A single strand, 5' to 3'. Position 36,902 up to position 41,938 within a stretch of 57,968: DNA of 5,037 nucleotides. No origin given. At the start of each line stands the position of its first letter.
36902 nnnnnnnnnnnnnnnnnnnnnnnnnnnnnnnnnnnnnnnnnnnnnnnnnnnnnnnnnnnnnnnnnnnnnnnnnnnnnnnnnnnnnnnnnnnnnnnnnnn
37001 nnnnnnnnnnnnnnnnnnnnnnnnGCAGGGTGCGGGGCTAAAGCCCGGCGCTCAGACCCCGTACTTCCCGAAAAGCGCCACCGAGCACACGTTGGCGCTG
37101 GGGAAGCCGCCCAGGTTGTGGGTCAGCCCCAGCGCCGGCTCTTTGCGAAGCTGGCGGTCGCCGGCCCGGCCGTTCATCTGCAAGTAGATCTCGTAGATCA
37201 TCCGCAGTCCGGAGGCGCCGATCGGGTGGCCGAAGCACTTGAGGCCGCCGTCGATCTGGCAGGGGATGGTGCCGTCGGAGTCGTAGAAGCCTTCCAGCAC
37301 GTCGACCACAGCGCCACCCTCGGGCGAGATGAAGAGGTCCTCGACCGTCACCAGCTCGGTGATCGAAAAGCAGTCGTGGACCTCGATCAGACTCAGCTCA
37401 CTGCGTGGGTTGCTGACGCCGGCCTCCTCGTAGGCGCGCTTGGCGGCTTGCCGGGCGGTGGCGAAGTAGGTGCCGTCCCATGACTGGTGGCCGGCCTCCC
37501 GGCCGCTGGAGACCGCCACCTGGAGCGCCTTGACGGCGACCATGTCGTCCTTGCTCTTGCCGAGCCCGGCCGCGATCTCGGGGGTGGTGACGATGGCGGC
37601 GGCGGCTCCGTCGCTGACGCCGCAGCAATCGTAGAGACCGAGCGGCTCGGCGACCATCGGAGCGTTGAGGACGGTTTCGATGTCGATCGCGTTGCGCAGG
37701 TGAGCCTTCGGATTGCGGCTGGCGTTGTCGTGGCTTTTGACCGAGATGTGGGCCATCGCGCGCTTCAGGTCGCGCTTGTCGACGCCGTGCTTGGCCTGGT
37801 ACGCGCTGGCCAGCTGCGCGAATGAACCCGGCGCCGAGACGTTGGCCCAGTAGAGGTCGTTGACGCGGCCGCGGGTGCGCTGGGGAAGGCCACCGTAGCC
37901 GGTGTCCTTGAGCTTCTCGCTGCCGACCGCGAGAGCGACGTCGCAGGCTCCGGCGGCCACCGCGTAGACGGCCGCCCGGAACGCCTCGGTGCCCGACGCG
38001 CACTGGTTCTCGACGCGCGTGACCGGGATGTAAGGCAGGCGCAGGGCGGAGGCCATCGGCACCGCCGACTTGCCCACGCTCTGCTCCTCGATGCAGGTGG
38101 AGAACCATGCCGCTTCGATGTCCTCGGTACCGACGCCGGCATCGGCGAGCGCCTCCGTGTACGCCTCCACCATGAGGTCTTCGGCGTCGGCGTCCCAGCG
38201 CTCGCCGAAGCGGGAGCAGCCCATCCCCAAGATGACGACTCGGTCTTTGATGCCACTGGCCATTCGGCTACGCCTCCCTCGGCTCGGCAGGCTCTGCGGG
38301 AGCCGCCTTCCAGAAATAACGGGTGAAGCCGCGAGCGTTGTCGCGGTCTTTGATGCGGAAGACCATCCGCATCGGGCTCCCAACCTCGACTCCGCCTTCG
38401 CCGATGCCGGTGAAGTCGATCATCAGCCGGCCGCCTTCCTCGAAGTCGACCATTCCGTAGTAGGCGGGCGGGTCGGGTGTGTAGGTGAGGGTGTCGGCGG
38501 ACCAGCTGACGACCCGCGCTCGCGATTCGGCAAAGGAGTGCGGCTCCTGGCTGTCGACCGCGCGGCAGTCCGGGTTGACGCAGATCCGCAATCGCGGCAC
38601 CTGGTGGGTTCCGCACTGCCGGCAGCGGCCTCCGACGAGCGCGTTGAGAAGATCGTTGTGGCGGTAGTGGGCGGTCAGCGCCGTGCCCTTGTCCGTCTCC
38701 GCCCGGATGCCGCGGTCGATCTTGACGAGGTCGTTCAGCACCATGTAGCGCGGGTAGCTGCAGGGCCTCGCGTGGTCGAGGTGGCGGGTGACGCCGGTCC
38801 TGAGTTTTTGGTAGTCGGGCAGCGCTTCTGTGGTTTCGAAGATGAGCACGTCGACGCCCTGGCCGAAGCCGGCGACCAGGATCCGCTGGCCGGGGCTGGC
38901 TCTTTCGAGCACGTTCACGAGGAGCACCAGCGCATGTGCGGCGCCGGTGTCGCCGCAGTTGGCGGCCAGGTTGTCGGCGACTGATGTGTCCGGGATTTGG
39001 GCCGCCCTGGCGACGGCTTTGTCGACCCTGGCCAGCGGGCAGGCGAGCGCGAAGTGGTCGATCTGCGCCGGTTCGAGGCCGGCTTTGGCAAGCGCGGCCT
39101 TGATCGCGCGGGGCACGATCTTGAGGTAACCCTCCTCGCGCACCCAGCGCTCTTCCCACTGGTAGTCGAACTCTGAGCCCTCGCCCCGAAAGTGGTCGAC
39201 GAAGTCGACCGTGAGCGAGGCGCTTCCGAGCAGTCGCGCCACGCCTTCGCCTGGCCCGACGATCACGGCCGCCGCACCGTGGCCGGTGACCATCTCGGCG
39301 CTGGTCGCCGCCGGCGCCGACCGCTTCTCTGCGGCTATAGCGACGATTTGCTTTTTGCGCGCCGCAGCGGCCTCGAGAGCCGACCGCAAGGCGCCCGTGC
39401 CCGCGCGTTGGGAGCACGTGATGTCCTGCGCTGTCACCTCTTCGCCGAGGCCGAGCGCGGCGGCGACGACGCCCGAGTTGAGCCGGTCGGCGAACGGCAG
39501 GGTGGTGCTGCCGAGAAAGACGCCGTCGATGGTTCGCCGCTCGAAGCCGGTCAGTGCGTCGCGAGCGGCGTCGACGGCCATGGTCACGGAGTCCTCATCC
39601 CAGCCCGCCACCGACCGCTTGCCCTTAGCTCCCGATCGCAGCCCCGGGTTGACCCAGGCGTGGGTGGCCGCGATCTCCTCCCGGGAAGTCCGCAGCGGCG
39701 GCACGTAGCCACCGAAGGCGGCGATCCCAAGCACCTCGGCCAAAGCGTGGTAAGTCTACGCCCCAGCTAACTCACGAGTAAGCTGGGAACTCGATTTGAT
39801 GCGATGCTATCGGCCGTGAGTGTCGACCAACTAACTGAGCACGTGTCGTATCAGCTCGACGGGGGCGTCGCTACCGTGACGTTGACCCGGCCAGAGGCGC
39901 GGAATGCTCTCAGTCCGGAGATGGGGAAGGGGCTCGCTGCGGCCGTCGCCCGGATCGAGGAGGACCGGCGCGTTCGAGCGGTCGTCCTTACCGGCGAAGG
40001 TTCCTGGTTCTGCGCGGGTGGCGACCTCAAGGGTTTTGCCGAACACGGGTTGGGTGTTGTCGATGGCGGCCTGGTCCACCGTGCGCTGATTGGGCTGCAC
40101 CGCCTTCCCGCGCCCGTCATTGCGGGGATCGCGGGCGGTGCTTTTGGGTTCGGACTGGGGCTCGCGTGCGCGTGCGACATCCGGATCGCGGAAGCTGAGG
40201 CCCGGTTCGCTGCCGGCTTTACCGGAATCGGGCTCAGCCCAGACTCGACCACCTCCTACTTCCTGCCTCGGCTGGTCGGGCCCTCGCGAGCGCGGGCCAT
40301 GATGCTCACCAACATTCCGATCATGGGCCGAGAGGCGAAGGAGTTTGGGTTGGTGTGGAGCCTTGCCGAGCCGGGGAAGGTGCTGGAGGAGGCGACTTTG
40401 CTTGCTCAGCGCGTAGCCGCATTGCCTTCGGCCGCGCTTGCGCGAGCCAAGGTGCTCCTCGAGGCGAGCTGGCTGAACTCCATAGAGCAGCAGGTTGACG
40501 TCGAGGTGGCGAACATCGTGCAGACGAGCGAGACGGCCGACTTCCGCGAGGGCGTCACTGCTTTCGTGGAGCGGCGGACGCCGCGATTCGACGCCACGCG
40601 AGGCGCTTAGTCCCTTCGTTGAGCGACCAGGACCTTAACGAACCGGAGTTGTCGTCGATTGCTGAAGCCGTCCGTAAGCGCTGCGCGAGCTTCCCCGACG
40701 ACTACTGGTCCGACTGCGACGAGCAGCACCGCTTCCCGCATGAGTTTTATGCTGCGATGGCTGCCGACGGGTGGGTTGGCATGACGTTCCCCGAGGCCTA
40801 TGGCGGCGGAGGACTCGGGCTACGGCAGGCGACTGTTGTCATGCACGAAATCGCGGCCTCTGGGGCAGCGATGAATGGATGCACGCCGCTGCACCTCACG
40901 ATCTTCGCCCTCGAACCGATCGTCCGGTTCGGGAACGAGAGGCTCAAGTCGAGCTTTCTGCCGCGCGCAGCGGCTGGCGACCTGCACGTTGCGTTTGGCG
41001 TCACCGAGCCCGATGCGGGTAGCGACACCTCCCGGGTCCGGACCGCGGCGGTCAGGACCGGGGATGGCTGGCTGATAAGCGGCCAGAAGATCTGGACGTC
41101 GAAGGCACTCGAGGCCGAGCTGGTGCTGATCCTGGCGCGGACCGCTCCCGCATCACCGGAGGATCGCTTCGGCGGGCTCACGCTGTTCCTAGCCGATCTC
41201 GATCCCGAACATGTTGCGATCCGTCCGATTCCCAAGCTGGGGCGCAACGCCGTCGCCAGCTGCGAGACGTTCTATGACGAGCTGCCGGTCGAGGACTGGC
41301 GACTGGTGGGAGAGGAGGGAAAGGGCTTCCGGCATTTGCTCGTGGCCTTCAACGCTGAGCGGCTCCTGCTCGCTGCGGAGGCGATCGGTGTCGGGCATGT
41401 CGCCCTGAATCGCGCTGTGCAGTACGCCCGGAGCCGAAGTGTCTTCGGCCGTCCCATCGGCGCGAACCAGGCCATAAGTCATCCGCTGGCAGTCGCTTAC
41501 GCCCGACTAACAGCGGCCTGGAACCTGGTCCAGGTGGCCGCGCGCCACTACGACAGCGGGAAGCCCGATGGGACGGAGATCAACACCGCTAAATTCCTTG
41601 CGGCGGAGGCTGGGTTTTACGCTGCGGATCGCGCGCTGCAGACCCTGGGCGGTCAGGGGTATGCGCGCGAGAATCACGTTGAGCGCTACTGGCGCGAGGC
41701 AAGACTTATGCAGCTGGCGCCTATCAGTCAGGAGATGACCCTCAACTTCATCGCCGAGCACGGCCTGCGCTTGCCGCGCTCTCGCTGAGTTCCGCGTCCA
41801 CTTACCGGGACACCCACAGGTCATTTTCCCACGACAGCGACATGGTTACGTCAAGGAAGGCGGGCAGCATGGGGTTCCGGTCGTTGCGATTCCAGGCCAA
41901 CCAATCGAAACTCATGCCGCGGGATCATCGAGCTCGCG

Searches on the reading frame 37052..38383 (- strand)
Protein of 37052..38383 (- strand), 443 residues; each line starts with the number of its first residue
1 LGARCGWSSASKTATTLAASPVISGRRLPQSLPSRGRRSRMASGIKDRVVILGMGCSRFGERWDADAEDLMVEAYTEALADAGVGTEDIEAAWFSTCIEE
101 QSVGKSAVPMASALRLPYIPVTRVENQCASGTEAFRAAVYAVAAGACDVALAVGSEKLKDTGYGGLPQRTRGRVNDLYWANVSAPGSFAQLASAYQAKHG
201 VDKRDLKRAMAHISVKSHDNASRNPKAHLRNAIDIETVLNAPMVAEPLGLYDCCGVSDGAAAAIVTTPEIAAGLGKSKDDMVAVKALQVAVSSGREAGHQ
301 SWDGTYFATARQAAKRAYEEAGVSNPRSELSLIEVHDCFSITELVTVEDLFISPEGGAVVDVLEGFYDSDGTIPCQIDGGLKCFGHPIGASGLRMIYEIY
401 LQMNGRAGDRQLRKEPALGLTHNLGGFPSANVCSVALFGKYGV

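Call 19: search_protein_families(library=pfam, proteins=[window:37052-38383:-], max_evalue=0.00001)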
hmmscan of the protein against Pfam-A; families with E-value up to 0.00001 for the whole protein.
window:37052-38383:- (443 aa): 3 families
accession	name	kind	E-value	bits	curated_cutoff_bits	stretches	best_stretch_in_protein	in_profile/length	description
PF22691.2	Thiolase_C_1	-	7.7e-30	104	28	1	299-435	10-141/144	Thiolase C-terminal domain-like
PF00108.29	Thiolase_N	-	1.1e-21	77.8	26.4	1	58-267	10-258/260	Thiolase, N-terminal domain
PF02803.24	Thiolase_C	-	7e-07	29.4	27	1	311-407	25-101/123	Thiolase, C-terminal domain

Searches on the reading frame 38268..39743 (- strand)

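Call 19: search_protein_families(library=pfam, proteins=[window:38268-39743:-], max_evalue=0.00001)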
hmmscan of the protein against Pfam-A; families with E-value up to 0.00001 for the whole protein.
window:38268-39743:- (491 aa): 2 families
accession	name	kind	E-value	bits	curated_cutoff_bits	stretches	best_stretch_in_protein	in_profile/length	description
PF08541.16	ACP_syn_III_C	-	5.5e-10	39.7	26.6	1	218-297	1-81/90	3-Oxoacyl-[acyl-carrier-protein (ACP)] synthase III C terminal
PF01796.24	OB_ChsH2_C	-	3.6e-08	33.6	27.1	1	408-463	7-65/65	ChsH2, C-terminal OB-fold domain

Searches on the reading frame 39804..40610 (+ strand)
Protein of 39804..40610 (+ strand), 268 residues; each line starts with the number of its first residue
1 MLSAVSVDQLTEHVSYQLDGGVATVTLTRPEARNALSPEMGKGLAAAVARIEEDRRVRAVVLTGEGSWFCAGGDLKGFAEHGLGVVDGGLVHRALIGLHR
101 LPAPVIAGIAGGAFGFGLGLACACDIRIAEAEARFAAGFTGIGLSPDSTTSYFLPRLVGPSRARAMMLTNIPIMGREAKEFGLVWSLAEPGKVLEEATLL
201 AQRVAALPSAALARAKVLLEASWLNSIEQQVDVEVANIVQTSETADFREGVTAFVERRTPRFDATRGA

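Call 19: search_protein_families(library=pfam, proteins=[window:39804-40610:+], max_evalue=0.00001)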
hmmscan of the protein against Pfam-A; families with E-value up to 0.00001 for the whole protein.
window:39804-40610:+ (268 aa): 2 families
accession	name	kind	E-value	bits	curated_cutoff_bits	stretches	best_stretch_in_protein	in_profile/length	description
PF00378.25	ECH_1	-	2.4e-55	188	27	1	20-263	4-249/251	Enoyl-CoA hydratase/isomerase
PF16113.10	ECH_2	-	2.1e-31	110.1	27.2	1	23-184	2-168/335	Enoyl-CoA hydratase/isomerase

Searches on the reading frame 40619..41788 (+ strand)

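Call 19: search_protein_families(library=pfam, proteins=[window:40619-41788:+], max_evalue=0.00001)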
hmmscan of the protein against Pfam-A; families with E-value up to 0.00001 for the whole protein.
window:40619-41788:+ (389 aa): 4 families
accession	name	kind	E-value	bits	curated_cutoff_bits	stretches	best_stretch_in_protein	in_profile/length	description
PF00441.29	Acyl-CoA_dh_1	-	2.6e-37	128.7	22.4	1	234-381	1-148/150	Acyl-CoA dehydrogenase, C-terminal domain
PF02771.21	Acyl-CoA_dh_N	-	5.5e-24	85.1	22.9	1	10-121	3-113/113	Acyl-CoA dehydrogenase, N-terminal domain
PF02770.24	Acyl-CoA_dh_M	-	1.5e-18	67.2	33.3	1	125-220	1-95/97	Acyl-CoA dehydrogenase, middle domain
PF08028.16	Acyl-CoA_dh_2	-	2.2e-15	57.6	22.7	1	250-365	2-127/134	Acyl-CoA dehydrogenase, C-terminal domain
